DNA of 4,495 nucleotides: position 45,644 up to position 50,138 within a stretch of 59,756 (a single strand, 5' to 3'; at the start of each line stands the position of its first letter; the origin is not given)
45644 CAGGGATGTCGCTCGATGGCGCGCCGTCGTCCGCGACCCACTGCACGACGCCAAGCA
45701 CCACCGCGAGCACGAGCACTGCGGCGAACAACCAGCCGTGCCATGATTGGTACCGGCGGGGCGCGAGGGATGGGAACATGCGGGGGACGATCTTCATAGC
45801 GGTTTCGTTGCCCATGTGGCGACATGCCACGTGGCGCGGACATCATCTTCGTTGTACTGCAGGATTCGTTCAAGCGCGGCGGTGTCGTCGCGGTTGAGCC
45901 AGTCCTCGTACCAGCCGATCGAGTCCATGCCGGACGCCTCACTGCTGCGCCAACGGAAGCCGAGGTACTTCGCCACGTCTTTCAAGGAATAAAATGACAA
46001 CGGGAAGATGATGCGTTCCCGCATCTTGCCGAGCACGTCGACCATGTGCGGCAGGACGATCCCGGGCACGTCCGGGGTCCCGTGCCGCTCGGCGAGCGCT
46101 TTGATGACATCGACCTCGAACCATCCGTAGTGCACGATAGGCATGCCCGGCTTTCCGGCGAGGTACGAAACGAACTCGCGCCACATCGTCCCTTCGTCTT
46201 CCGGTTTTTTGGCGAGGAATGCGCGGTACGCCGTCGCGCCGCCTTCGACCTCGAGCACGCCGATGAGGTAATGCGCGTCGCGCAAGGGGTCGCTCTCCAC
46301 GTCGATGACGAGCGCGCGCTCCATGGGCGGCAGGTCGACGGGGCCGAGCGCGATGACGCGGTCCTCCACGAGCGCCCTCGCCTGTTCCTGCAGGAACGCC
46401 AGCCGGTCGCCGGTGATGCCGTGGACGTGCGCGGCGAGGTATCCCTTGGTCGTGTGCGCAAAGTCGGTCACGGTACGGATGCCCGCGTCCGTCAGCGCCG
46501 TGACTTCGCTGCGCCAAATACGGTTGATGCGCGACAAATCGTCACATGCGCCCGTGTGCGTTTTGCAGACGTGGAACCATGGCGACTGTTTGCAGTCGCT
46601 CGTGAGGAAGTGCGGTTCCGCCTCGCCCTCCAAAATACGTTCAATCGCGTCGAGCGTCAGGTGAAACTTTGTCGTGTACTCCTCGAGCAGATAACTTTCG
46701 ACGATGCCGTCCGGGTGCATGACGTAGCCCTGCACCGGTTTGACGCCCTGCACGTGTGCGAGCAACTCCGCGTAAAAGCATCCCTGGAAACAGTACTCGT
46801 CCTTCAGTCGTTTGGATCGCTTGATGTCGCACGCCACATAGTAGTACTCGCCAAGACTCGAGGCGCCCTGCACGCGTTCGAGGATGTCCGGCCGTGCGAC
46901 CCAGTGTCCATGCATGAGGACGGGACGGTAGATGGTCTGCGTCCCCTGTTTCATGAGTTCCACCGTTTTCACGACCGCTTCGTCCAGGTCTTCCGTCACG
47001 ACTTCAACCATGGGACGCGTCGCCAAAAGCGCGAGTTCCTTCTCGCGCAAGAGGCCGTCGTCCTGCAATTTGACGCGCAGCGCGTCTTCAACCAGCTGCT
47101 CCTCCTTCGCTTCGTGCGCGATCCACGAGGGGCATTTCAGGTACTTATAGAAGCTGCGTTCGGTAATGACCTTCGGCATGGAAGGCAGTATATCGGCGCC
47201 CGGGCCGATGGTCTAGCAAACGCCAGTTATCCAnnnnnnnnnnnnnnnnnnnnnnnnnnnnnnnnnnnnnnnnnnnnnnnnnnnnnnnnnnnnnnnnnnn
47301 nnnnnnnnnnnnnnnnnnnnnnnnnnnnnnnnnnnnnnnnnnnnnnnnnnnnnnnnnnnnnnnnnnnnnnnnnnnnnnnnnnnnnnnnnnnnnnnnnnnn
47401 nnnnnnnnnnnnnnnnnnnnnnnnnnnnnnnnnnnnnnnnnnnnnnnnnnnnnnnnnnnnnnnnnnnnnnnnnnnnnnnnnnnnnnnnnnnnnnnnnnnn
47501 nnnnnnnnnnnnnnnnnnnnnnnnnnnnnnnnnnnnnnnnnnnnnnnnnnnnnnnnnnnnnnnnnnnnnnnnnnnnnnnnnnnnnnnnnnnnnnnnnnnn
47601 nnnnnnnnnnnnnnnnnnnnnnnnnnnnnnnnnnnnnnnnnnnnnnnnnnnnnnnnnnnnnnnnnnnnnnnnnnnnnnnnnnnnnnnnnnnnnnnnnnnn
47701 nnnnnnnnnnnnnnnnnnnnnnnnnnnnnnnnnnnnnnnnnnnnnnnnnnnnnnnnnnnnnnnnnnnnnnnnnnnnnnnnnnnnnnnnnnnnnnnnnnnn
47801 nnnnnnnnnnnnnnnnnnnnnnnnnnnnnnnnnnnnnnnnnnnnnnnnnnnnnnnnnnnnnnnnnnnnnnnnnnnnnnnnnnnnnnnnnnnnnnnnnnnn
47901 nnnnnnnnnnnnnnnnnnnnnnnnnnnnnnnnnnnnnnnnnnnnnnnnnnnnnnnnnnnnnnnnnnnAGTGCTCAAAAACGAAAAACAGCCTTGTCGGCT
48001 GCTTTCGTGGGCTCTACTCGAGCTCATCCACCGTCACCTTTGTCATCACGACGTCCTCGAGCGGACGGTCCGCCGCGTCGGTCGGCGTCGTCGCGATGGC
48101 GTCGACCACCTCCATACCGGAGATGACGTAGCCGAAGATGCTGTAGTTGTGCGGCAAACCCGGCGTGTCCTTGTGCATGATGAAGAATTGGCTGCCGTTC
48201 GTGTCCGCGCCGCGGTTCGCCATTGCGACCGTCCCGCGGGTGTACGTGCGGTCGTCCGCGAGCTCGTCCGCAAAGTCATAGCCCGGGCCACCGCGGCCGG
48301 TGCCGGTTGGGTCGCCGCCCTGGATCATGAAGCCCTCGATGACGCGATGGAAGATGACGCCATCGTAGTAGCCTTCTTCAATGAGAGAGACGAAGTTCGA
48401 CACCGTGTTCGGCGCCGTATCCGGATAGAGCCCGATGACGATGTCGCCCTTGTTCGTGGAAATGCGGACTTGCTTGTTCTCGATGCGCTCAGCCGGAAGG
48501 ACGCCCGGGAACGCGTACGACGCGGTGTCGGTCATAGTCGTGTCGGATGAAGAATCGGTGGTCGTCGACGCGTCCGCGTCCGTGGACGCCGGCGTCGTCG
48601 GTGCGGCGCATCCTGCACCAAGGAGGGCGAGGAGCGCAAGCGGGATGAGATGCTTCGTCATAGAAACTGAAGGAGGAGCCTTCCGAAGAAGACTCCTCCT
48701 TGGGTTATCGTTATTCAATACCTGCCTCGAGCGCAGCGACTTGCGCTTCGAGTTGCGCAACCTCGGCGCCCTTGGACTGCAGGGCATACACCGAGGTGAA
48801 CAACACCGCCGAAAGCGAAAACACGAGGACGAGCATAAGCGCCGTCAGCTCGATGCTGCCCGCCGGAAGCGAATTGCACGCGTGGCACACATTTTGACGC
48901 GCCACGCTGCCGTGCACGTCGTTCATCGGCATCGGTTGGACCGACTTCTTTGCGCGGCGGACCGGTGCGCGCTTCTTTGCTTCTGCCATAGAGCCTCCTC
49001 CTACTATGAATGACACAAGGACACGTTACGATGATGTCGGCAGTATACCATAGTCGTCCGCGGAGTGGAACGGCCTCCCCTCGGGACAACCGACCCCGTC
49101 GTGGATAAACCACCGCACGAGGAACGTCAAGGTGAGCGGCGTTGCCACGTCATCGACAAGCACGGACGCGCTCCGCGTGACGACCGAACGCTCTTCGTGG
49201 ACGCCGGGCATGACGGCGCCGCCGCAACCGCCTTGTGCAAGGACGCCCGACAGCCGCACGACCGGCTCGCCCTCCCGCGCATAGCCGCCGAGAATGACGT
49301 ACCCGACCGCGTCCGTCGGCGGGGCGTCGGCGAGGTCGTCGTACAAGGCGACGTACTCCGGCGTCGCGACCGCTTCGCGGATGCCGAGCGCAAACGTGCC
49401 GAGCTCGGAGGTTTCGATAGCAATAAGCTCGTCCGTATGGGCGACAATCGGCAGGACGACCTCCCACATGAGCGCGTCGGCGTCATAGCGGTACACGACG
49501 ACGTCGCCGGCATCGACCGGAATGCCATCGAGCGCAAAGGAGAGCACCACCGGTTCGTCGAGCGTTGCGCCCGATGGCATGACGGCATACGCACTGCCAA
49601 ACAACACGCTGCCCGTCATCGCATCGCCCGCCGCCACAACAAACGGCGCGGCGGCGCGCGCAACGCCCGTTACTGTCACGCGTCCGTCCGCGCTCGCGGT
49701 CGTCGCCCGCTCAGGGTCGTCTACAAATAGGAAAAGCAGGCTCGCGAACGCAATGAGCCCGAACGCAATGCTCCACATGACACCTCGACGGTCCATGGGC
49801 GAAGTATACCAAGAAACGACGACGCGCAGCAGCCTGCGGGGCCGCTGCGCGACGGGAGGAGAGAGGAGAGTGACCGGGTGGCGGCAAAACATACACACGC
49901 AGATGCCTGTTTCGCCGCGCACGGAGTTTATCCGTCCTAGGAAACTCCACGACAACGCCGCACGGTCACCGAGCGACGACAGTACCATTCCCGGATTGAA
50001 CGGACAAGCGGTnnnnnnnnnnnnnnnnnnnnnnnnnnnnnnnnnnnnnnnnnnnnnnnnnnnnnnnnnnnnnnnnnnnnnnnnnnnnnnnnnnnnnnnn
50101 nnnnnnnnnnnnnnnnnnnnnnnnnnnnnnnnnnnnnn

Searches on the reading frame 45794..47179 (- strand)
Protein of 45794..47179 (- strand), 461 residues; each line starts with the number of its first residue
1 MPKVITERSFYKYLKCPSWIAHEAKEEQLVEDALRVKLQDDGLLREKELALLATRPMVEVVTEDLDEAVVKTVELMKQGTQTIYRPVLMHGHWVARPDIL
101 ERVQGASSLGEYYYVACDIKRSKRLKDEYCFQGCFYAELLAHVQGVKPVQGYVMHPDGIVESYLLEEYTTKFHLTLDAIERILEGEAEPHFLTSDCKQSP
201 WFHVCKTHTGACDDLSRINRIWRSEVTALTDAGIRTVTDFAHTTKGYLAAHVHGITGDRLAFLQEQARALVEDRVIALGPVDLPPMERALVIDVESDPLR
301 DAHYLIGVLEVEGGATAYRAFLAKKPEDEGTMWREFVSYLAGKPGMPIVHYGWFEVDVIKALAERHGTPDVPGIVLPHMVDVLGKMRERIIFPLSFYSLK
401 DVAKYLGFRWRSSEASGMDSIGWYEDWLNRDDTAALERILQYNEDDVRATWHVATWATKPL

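Call 21: search_protein_families(library=pfam, proteins=[window:45794-47179:-], max_evalue=0.001)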
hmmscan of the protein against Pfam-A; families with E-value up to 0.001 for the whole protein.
window:45794-47179:- (461 aa): 1 family
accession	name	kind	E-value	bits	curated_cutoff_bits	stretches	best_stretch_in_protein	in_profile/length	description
PF13482.12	RNase_H_2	-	3.2e-34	118.7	22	1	292-457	3-164/165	RNase_H superfamily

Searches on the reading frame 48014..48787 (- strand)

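Call 21: search_protein_families(library=pfam, proteins=[window:48014-48787:-], max_evalue=0.001)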
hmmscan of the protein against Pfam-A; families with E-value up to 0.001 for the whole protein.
window:48014-48787:- (257 aa): 1 family
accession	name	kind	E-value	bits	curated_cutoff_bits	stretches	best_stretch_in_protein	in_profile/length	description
PF00160.26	Pro_isomerase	-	1.2e-49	169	21.7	1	107-253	2-159/159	Cyclophilin type peptidyl-prolyl cis-trans isomerase/CLD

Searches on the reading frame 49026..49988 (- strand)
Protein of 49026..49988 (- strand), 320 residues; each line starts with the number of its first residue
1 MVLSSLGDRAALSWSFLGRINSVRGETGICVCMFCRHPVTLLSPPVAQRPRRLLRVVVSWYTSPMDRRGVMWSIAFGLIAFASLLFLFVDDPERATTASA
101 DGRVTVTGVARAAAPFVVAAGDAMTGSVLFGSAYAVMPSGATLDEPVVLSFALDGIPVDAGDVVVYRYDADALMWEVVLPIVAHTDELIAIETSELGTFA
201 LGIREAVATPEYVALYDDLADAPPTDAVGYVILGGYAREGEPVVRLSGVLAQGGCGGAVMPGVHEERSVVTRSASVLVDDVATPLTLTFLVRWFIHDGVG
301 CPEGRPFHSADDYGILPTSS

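Call 19: find_encoding_contigs(protein=window:49026-49988:-, flank=10000, max_places=3)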
Protein window:49026-49988:- (320 aa): no gene with exactly this product is on record in the collection.

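Call 21: search_protein_families(library=pfam, proteins=[window:49026-49988:-], max_evalue=0.001)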
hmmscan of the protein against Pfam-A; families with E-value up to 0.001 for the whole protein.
window:49026-49988:- (320 aa): 0 families
